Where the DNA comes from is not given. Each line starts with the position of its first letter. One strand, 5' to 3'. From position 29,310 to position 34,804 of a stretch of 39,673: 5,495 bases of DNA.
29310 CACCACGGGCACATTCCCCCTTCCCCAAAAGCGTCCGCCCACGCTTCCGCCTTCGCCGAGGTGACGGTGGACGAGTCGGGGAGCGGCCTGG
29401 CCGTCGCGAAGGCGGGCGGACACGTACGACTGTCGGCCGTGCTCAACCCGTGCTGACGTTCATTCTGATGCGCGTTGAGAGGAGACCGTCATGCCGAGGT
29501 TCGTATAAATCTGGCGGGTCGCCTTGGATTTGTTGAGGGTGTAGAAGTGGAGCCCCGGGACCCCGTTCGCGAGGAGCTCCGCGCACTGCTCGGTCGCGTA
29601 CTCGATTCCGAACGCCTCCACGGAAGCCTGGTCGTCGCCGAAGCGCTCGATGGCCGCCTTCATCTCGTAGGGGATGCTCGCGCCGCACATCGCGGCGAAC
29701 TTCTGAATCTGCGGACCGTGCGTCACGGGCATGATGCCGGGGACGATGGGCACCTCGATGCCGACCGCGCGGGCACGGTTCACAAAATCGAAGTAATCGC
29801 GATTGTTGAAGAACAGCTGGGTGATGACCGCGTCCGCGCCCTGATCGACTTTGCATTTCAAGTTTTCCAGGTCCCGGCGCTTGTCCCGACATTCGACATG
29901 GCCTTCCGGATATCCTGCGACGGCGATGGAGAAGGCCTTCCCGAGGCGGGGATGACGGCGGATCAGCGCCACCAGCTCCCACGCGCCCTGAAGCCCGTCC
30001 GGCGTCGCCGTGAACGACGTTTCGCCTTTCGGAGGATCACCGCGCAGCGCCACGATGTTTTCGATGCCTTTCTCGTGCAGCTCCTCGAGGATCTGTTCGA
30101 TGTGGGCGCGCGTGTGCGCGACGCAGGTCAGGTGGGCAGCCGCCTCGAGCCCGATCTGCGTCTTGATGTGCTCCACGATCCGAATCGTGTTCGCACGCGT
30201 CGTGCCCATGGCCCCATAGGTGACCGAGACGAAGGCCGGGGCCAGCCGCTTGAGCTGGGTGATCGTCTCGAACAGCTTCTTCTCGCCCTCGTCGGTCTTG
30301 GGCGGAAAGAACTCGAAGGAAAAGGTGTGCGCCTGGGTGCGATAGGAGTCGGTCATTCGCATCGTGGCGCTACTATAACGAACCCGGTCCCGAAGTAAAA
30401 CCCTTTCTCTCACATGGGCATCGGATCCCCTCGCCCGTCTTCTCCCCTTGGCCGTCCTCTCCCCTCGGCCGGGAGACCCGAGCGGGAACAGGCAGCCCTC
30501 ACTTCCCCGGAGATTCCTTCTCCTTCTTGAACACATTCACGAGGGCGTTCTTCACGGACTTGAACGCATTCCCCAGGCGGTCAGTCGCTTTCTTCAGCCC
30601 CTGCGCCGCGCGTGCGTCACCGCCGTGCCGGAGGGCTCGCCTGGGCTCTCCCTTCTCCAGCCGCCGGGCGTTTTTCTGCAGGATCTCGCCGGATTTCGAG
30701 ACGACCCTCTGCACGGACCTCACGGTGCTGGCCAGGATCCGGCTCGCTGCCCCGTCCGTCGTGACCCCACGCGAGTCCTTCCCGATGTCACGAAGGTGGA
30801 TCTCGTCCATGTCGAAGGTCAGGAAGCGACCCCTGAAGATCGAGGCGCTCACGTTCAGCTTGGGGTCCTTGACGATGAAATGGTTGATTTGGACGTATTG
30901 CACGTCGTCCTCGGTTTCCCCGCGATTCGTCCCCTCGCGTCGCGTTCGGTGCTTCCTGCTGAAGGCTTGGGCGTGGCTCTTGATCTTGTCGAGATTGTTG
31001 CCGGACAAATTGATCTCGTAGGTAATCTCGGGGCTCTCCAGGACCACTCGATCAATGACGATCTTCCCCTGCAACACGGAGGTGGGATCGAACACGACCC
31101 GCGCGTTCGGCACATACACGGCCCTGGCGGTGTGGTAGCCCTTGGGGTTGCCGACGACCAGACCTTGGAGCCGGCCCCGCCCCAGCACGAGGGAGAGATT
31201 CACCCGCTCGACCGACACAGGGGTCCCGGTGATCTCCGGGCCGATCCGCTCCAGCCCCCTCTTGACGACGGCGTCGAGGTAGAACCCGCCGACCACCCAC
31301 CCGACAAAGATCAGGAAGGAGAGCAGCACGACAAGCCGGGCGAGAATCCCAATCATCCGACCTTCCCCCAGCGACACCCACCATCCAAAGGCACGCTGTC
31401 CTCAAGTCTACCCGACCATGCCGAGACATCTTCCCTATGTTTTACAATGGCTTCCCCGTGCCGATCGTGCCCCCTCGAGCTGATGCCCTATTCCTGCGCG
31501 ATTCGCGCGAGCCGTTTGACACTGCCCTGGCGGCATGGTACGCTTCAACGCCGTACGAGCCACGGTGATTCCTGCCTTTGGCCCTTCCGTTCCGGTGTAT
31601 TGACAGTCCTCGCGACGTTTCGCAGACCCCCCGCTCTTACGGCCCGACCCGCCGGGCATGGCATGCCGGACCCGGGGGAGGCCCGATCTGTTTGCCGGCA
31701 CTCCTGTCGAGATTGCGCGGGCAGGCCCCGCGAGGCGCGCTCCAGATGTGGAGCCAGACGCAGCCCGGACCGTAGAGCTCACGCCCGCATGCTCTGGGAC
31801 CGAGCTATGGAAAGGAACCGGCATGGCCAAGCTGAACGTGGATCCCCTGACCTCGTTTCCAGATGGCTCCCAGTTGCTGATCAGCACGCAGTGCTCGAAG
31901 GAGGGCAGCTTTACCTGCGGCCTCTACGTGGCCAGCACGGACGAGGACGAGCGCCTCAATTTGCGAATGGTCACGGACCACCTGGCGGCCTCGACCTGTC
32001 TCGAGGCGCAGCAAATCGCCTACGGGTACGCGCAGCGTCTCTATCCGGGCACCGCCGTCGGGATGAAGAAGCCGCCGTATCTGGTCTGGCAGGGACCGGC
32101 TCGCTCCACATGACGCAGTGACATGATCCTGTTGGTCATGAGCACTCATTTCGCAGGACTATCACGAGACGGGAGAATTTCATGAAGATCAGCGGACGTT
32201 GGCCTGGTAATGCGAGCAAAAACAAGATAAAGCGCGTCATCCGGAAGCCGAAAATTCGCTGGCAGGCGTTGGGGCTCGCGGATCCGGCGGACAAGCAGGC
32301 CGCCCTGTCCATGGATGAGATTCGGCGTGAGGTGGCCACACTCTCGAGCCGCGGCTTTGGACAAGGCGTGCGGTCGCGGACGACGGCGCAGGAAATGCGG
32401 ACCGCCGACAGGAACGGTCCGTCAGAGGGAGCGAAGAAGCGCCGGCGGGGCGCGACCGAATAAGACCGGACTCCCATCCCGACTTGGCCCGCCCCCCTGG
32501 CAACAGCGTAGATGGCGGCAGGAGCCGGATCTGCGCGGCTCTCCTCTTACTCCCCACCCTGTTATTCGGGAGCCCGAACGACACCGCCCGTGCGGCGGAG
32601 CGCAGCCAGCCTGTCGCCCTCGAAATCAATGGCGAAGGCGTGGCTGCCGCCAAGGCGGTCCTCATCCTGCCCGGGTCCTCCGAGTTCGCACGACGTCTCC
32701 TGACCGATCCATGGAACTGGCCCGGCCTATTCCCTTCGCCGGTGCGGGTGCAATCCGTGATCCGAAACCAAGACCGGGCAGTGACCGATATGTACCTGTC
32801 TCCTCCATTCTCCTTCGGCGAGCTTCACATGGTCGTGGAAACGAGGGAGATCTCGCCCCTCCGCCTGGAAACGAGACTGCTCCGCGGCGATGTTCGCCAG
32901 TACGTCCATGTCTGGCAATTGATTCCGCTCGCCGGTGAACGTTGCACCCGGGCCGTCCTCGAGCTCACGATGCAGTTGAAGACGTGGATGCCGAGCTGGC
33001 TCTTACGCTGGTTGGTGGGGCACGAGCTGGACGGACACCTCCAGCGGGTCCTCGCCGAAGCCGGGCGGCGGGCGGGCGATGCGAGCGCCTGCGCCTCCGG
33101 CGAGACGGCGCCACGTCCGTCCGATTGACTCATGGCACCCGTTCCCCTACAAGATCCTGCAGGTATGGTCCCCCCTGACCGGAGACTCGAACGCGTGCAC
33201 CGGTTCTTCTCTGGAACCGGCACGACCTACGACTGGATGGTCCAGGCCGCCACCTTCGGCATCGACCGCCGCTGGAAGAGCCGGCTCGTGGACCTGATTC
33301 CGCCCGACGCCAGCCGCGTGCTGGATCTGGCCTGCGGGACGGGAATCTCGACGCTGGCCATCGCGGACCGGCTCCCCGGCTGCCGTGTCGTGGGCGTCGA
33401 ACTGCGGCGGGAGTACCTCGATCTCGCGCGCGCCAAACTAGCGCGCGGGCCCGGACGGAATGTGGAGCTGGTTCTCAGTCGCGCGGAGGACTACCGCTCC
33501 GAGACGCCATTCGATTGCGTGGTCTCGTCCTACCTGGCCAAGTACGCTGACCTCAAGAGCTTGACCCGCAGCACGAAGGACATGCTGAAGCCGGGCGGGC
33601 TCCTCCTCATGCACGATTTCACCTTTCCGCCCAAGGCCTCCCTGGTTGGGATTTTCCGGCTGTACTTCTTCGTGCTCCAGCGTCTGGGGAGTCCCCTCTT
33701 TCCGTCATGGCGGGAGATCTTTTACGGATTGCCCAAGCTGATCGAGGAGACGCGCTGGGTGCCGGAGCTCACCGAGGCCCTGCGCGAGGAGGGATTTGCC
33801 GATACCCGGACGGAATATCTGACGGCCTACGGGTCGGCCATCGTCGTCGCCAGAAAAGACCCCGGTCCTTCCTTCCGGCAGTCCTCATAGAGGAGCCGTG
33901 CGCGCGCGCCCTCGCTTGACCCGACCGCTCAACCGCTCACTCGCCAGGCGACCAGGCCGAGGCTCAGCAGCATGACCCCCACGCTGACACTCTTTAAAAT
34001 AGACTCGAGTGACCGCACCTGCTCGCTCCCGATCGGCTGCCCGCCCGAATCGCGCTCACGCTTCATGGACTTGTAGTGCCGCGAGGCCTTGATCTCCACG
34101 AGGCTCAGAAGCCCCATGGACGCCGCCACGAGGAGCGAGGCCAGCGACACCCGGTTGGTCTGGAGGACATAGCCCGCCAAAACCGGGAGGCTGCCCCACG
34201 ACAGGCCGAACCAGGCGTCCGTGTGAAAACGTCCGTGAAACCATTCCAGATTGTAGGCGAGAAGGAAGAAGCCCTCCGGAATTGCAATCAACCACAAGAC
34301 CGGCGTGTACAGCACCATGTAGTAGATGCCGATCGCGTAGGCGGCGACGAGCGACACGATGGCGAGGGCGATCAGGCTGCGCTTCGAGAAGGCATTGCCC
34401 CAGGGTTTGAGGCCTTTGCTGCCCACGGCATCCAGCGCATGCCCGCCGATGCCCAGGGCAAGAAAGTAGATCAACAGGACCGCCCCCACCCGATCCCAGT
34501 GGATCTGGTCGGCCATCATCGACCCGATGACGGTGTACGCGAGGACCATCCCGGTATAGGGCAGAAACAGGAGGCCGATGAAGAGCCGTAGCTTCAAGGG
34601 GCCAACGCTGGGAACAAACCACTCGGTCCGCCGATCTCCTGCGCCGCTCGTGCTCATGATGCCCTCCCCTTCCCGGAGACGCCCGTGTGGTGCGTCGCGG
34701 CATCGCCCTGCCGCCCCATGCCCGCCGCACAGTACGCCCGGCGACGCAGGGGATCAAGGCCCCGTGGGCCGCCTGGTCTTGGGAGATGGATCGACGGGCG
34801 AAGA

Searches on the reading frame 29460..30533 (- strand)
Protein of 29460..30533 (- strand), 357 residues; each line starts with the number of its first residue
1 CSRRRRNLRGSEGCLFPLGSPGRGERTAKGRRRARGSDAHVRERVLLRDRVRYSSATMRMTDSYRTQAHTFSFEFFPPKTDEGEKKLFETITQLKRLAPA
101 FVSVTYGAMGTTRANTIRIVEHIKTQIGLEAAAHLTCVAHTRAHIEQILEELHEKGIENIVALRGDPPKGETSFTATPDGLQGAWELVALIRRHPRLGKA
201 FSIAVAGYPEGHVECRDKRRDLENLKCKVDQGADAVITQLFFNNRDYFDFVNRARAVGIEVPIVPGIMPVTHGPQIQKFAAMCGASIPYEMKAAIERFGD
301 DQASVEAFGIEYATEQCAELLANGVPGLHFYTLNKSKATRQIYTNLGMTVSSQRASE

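Call 68: search_protein_families(library=pfam, proteins=[window:29460-30533:-], max_evalue=0.0001)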
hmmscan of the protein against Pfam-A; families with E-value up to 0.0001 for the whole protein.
window:29460-30533:- (357 aa): 1 family
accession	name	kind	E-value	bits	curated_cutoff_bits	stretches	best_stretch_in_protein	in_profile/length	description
PF02219.23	MTHFR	-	7.8e-101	337.6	24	1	60-347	2-287/287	Methylenetetrahydrofolate reductase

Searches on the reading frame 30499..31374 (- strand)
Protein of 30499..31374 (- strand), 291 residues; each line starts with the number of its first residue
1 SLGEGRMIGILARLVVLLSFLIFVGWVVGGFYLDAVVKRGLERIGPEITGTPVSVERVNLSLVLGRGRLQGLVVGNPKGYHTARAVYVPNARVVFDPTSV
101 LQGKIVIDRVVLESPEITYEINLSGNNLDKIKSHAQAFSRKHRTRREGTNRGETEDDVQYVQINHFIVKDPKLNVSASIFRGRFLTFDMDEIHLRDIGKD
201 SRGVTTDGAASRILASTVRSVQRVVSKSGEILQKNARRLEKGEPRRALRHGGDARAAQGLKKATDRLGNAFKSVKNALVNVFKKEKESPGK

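Call 68: search_protein_families(library=pfam, proteins=[window:30499-31374:-], max_evalue=0.0001)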
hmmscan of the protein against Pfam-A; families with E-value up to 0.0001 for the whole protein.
window:30499-31374:- (291 aa): 1 family
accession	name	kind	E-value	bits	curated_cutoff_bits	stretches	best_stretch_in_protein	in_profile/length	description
PF05359.17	DUF748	-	3.9e-09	35.6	50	1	12-174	15-165/1037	Domain of Unknown Function (DUF748)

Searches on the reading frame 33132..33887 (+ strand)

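Call 68: search_protein_families(library=pfam, proteins=[window:33132-33887:+], max_evalue=0.0001)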
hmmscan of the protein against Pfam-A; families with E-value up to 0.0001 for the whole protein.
window:33132-33887:+ (252 aa): 11 families
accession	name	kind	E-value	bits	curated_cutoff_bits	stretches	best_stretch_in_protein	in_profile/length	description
PF01209.24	Ubie_methyltran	-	7.4e-20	71.7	20.1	1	20-235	7-226/233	ubiE/COQ5 methyltransferase family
PF13649.12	Methyltransf_25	-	1.2e-16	61.6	27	1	63-156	1-97/97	Methyltransferase domain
PF08242.18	Methyltransf_12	-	8.2e-13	49.3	30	1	64-158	1-98/98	Methyltransferase domain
PF13847.12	Methyltransf_31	-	2e-12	47.4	27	1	60-164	4-113/145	Methyltransferase domain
PF08241.18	Methyltransf_11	-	3.5e-12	47.2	21.2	1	64-159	1-94/95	Methyltransferase domain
PF13489.12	Methyltransf_23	-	1.2e-08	35.4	27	1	46-164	7-120/164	Methyltransferase domain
PF05175.20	MTS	-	1.5e-06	28.4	23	1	52-159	23-137/170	Methyltransferase small domain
PF02390.23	Methyltransf_4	-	3.5e-05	23.8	24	0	61-118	3-60/173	Putative methyltransferase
PF13578.12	Methyltransf_24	-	5e-05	24.6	26.3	1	68-163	3-105/105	Methyltransferase domain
PF06325.19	PrmA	-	6.2e-05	23.1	22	1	61-160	163-258/296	Ribosomal protein L11 methyltransferase (PrmA)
PF01135.25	PCMT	-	9.1e-05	22.8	20.3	0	60-159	74-170/210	Protein-L-isoaspartate(D-aspartate) O-methyltransferase (PCMT)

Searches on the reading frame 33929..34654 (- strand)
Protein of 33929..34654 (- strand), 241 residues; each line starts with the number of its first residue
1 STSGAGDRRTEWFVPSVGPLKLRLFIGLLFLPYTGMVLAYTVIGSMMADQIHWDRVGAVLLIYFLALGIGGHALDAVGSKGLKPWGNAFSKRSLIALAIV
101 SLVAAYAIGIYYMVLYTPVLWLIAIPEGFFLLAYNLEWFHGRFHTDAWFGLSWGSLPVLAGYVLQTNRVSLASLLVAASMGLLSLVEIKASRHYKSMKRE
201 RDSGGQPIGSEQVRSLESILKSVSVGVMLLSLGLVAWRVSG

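Call 68: search_protein_families(library=pfam, proteins=[window:33929-34654:-], max_evalue=0.0001)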
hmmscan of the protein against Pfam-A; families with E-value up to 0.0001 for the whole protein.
window:33929-34654:- (241 aa): 1 family
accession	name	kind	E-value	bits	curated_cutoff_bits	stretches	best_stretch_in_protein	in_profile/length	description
PF01040.23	UbiA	-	5.3e-07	29.6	34.2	1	88-188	63-158/250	UbiA prenyltransferase family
